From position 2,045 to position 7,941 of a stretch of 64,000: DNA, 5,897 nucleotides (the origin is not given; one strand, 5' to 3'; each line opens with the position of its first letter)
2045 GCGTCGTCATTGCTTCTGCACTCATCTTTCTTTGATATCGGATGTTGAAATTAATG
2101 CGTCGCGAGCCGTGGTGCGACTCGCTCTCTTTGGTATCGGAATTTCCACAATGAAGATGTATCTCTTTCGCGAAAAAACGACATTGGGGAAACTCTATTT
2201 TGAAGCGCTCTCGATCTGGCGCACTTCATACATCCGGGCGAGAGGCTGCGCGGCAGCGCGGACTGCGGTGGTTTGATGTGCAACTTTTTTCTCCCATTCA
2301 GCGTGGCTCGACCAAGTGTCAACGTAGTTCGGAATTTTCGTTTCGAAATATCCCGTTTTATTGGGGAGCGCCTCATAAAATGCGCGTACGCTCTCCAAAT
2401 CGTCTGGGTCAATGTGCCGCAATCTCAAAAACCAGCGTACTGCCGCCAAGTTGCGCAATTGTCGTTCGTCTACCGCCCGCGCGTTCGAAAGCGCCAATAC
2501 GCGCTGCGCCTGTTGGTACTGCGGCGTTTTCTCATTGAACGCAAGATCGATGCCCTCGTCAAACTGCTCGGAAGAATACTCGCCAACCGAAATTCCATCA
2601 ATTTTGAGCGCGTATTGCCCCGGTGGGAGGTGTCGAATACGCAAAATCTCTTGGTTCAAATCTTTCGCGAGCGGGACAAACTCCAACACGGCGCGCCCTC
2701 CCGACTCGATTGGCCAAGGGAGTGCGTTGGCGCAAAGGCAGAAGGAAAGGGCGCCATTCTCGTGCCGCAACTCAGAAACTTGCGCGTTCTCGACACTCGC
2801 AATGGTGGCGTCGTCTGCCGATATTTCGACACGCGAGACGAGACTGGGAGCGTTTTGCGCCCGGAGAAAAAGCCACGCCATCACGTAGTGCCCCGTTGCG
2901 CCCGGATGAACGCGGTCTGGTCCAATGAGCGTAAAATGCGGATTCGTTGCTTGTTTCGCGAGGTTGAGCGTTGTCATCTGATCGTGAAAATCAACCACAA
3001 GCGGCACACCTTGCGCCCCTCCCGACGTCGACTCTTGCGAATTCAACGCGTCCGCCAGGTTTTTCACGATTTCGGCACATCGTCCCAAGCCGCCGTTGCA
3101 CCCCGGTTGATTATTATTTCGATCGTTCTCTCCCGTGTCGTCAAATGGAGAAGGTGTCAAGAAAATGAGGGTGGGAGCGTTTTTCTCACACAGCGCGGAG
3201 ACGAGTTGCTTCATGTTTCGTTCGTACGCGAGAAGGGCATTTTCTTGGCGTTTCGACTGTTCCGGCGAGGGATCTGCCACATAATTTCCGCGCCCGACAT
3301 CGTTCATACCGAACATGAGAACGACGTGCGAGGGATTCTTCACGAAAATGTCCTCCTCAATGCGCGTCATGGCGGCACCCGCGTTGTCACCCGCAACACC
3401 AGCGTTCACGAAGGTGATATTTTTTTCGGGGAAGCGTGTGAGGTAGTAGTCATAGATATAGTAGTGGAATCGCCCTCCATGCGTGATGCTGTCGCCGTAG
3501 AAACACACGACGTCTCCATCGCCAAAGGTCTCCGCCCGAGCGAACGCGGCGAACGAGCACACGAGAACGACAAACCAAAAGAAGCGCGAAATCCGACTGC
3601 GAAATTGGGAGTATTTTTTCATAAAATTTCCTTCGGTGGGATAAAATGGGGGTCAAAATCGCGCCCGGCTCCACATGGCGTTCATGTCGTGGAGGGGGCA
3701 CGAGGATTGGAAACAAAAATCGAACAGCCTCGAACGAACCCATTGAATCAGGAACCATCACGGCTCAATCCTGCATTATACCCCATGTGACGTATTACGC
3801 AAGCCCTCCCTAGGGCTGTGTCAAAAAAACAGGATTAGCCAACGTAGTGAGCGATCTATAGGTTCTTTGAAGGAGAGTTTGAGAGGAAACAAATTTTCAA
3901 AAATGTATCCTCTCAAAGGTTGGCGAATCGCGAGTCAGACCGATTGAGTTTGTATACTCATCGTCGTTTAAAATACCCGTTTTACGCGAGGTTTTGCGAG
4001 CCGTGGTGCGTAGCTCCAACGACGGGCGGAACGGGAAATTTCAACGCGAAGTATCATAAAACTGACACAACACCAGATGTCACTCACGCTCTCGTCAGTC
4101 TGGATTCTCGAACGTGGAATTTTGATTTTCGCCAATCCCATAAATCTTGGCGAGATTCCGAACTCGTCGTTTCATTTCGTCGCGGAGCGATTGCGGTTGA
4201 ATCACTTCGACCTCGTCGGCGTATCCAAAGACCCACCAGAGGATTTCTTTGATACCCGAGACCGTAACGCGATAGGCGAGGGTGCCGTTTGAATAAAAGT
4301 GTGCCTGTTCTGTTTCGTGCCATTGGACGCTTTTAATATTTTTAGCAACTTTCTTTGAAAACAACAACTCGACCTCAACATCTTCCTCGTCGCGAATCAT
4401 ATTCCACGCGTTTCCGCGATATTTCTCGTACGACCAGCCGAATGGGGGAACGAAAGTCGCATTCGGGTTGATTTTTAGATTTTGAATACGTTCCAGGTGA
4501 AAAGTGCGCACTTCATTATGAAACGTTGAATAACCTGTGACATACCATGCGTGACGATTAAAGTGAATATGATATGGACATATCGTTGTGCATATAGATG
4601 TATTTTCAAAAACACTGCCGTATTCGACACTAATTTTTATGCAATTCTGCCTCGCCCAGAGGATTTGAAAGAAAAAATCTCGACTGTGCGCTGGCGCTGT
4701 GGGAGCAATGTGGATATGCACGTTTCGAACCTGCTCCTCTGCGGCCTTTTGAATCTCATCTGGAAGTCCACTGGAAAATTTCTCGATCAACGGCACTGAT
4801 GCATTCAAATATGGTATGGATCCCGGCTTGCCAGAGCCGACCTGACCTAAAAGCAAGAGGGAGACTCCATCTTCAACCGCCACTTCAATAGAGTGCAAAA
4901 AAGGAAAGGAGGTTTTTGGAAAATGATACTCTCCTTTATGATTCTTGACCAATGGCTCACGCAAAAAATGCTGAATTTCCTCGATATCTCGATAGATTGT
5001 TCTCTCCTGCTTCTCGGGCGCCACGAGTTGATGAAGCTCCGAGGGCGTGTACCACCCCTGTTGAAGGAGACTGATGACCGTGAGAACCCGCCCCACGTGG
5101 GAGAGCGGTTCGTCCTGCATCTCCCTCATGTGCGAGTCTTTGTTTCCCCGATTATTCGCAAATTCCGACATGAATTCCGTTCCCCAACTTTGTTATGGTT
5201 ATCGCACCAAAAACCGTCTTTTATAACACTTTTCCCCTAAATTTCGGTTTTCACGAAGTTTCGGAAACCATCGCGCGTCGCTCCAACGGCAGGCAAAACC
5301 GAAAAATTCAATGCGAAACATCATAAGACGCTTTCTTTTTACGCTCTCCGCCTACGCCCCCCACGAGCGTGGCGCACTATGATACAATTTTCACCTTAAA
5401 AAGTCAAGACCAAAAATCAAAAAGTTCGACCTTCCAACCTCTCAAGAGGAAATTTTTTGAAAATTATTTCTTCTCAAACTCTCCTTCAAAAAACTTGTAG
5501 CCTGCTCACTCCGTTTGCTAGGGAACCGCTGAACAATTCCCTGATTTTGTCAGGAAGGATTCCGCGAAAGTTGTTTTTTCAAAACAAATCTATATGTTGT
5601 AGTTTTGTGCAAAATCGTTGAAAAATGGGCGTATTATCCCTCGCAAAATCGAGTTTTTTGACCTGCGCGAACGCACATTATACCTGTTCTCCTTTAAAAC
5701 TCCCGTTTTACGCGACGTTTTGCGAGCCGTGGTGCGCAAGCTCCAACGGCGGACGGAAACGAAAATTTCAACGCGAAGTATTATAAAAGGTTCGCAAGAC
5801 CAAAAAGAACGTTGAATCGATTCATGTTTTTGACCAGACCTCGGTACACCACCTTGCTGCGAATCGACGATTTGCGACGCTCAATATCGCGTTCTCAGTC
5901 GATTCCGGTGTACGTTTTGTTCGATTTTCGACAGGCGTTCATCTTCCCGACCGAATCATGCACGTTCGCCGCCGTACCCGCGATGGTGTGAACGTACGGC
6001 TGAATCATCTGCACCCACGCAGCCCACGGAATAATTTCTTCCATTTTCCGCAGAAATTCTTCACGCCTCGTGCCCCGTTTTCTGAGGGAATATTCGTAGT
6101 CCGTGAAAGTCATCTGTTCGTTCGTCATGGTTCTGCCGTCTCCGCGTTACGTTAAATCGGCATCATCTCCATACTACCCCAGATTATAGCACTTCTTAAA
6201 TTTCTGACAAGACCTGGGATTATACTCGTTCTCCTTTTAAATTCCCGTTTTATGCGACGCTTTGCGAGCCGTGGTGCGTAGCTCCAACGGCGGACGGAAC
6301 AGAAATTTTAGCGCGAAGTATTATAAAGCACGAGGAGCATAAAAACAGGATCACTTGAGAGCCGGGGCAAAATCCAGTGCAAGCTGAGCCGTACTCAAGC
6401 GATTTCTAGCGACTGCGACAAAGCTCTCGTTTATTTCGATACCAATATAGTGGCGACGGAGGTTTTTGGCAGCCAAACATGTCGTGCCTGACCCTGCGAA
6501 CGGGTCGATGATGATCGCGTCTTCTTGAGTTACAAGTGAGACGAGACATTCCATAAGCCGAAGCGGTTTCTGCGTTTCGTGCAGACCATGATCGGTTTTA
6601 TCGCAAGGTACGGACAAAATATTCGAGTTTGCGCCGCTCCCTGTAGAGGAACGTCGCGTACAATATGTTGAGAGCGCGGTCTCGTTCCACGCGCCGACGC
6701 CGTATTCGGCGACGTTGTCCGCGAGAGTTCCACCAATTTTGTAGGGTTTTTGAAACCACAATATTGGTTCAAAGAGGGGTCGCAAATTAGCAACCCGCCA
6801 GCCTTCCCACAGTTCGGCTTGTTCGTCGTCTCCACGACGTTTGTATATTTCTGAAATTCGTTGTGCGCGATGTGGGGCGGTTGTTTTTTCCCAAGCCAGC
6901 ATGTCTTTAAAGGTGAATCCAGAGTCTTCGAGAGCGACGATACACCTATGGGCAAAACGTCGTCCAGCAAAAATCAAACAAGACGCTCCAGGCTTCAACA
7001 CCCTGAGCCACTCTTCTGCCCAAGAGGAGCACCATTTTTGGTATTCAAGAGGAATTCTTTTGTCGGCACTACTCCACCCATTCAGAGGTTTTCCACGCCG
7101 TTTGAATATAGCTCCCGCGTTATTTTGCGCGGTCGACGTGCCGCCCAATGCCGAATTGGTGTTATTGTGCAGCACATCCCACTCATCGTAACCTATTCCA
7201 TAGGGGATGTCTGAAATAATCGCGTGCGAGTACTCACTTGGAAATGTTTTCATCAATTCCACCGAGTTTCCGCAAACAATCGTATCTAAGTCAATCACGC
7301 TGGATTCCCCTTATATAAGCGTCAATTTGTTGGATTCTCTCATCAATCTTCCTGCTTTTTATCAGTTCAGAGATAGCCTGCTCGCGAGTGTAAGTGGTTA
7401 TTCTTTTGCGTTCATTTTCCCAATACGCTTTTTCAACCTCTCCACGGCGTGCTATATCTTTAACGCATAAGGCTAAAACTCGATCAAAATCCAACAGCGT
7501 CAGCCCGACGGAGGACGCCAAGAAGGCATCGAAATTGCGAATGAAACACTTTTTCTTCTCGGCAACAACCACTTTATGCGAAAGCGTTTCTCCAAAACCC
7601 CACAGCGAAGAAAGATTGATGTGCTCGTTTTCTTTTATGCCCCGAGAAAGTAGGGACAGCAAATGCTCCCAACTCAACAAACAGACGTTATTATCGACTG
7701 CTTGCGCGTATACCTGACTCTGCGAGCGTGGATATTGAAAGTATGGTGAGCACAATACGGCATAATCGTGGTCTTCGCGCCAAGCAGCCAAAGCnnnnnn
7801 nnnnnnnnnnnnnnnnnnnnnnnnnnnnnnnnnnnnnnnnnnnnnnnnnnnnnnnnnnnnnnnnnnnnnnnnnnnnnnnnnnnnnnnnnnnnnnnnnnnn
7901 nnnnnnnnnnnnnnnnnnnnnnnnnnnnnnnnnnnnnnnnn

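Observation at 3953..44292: Very dense family of ~101-108 bp palindromic intergenic elements, oriented toward downstream gene starts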

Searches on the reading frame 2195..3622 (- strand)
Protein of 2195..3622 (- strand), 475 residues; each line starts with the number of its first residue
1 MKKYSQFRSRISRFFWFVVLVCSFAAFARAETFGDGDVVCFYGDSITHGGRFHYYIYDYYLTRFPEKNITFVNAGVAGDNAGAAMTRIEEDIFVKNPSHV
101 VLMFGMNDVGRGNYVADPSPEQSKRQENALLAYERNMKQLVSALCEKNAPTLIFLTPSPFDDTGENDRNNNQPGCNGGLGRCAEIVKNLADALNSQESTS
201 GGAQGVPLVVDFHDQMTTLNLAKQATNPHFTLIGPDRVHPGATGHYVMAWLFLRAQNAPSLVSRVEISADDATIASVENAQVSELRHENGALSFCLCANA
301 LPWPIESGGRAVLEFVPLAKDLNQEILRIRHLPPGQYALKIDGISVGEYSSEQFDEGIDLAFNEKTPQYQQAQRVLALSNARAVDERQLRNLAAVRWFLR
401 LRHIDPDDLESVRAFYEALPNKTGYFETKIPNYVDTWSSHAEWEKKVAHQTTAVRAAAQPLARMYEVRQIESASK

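Call 26: search_protein_families(library=pfam, proteins=[window:2195-3622:-], max_evalue=0.01)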
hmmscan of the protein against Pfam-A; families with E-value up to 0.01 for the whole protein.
window:2195-3622:- (475 aa): 2 families
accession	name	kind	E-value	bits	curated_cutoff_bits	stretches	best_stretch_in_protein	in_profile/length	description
PF00657.28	Lipase_GDSL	-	9e-15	55.8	23.6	1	42-249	4-205/208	GDSL-like Lipase/Acylhydrolase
PF13472.12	Lipase_GDSL_2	-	1.5e-14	55.3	32.9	1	41-245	1-176/178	GDSL-like Lipase/Acylhydrolase family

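Call 46: find_encoding_contigs(protein=window:2195-3622:-, flank=10000, max_places=3)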
Protein window:2195-3622:- (475 aa): 1 contig read that carries it; 1 place shown.
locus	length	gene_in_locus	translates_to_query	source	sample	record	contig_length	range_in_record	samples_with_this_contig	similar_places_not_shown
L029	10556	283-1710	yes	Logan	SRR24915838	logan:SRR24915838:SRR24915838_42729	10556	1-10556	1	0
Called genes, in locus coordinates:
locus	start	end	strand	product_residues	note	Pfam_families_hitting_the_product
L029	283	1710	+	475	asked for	PF00657:Lipase_GDSL, PF13472:Lipase_GDSL_2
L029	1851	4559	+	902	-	PF02739:5_3_exonuc_N, PF01367:5_3_exonuc, PF22619:DNA_polI_exo1 (weak), PF00476:DNA_pol_A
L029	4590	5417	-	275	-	PF00005:ABC_tran, PF02463:SMC_N, PF13175:AAA_15 (faint), PF13304:AAA_21 (weak)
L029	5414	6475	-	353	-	PF01032:FecCD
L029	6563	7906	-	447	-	PF01497:Peripla_BP_2 (faint)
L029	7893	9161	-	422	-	PF04055:Radical_SAM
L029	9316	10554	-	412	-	?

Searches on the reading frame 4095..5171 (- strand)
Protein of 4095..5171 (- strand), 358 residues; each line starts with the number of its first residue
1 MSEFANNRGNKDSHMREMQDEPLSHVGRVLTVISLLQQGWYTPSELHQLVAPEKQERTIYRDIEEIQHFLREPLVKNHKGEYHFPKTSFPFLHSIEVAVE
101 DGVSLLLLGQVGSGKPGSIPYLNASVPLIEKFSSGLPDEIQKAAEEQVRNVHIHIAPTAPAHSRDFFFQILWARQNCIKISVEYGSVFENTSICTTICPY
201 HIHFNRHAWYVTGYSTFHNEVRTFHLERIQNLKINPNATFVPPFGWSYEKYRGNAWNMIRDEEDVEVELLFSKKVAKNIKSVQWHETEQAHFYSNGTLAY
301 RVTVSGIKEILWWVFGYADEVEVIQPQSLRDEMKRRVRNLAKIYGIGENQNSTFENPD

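Call 11: search_protein_families(library=ncbifam, proteins=[window:4095-5171:-])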
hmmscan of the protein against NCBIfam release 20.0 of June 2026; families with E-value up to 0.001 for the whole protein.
window:4095-5171:- (358 aa): 1 family
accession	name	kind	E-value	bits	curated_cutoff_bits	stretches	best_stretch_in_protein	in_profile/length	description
TIGR03985.1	TIGR03985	hypoth_equivalog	7.6e-06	25.7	60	0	168-231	26-92/249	TIGR03985 family CRISPR-associated protein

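Call 26: search_protein_families(library=pfam, proteins=[window:4095-5171:-], max_evalue=0.01)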
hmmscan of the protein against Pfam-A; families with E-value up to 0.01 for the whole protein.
window:4095-5171:- (358 aa): 2 families
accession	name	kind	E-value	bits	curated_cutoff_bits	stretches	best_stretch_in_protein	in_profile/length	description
PF25583.1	WCX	-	1.3e-15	57.9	23.9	1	264-341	2-76/76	WCX domain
PF13280.12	WYL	-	1.1e-10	41.7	21.8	1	170-234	6-70/70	WYL domain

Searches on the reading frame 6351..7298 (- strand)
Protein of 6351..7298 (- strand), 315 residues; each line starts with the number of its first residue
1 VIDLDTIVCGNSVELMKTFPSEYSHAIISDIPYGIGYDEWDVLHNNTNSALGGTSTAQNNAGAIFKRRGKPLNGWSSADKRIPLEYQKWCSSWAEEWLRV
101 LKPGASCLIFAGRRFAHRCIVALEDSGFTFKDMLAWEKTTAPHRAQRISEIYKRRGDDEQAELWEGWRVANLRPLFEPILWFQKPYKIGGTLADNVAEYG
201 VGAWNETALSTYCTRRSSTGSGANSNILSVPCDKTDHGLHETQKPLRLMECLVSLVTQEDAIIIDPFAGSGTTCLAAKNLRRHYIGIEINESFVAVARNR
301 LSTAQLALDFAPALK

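Call 11: search_protein_families(library=ncbifam, proteins=[window:6351-7298:-])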
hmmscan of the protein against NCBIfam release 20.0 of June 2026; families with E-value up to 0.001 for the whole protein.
window:6351-7298:- (315 aa): 3 families
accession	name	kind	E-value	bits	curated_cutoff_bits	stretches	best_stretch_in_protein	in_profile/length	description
NF050803.1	DnaMtaseCcrMCaul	equivalog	4e-23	81.9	830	1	234-305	180-251/350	adenine-specific DNA-methyltransferase CcrM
NF010253.0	PRK13699.1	subfamily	7.2e-22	78.2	244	1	235-309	139-213/226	DNA methyltransferase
NF008572.0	PRK11524.1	equivalog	2.6e-17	62.9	292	1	239-304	194-259/294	adenine-specific DNA-methyltransferase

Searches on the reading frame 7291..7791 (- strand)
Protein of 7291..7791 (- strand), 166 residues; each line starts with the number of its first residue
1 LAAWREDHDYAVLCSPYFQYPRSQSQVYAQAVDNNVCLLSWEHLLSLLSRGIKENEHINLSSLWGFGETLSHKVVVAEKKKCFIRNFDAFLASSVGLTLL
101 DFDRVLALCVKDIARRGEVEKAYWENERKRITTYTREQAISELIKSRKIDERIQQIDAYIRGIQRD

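Call 11: search_protein_families(library=ncbifam, proteins=[window:7291-7791:-])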
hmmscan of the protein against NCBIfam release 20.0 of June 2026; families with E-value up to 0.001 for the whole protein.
window:7291-7791:- (166 aa): 0 families

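Call 26: search_protein_families(library=pfam, proteins=[window:7291-7791:-], max_evalue=0.01)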
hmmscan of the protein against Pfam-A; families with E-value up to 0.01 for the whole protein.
window:7291-7791:- (166 aa): 1 family
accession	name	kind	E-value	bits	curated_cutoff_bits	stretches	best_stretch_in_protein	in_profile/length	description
PF09518.16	RE_HindIII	-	7.1e-24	85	25.3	1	1-156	125-281/285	HindIII restriction endonuclease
